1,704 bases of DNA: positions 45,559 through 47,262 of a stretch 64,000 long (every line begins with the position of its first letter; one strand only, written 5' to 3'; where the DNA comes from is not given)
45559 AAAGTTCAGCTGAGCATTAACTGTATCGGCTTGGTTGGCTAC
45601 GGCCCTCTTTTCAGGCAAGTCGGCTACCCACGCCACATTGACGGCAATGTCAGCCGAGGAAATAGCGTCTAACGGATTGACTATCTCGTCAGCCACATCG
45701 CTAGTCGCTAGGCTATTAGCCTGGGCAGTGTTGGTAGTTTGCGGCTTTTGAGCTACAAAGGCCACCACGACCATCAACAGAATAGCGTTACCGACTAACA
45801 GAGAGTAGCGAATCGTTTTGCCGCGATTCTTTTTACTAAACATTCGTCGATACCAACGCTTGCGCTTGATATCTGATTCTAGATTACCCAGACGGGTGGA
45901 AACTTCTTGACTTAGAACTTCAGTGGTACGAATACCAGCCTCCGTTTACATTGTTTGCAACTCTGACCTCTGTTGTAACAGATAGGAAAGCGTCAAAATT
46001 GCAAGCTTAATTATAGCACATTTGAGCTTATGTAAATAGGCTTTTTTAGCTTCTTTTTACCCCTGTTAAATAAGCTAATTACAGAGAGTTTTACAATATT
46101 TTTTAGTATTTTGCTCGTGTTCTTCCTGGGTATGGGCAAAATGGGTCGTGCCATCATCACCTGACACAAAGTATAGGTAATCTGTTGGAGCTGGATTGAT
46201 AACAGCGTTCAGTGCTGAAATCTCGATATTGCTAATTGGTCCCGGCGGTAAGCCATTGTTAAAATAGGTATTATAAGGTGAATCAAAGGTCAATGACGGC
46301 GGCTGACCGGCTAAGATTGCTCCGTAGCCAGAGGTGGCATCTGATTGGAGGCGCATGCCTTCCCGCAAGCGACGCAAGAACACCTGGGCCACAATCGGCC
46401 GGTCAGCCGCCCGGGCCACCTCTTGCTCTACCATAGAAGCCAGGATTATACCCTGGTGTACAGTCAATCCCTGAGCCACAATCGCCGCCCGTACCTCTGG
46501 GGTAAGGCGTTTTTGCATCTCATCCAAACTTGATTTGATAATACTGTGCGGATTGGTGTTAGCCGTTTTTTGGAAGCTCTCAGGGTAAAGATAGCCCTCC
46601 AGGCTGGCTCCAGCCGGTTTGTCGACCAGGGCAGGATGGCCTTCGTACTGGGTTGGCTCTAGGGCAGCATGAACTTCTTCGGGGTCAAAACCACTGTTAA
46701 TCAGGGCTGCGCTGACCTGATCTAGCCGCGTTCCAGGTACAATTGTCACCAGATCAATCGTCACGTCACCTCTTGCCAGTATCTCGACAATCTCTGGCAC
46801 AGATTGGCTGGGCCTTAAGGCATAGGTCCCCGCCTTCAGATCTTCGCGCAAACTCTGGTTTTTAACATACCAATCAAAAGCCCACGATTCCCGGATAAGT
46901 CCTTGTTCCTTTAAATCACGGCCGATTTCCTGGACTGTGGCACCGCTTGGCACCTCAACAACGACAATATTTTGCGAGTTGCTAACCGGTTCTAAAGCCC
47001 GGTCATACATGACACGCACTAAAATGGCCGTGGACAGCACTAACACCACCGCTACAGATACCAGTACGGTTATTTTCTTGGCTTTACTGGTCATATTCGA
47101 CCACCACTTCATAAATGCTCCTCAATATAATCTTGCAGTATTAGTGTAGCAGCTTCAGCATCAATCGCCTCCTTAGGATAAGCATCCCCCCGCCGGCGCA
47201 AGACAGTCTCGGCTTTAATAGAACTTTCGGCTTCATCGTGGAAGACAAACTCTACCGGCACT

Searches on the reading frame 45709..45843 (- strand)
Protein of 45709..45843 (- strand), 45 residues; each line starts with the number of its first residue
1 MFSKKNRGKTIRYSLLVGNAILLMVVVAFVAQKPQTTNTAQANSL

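Call 76: search_protein_families(library=ncbifam, proteins=[window:45709-45843:-], max_evalue=10)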
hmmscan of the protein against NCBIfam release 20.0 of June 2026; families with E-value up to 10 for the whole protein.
seq(45 aa): 0 families

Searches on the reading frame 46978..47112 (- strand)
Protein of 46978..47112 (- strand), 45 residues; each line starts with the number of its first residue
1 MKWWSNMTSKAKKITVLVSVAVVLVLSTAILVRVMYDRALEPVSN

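Call 76: search_protein_families(library=ncbifam, proteins=[window:46978-47112:-], max_evalue=10)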
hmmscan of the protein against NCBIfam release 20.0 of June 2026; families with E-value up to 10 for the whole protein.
seq(45 aa): 1 family
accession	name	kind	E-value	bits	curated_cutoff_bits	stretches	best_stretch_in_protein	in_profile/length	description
TIGR04429.1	Phr_nterm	subfamily_domain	0.55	10.8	25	1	12-28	2-19/28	Phr family secreted Rap phosphatase inhibitor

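Call 77: search_protein_families(library=pfam, proteins=[window:46978-47112:-], max_evalue=10)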
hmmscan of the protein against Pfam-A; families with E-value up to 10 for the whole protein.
seq(45 aa): 0 families
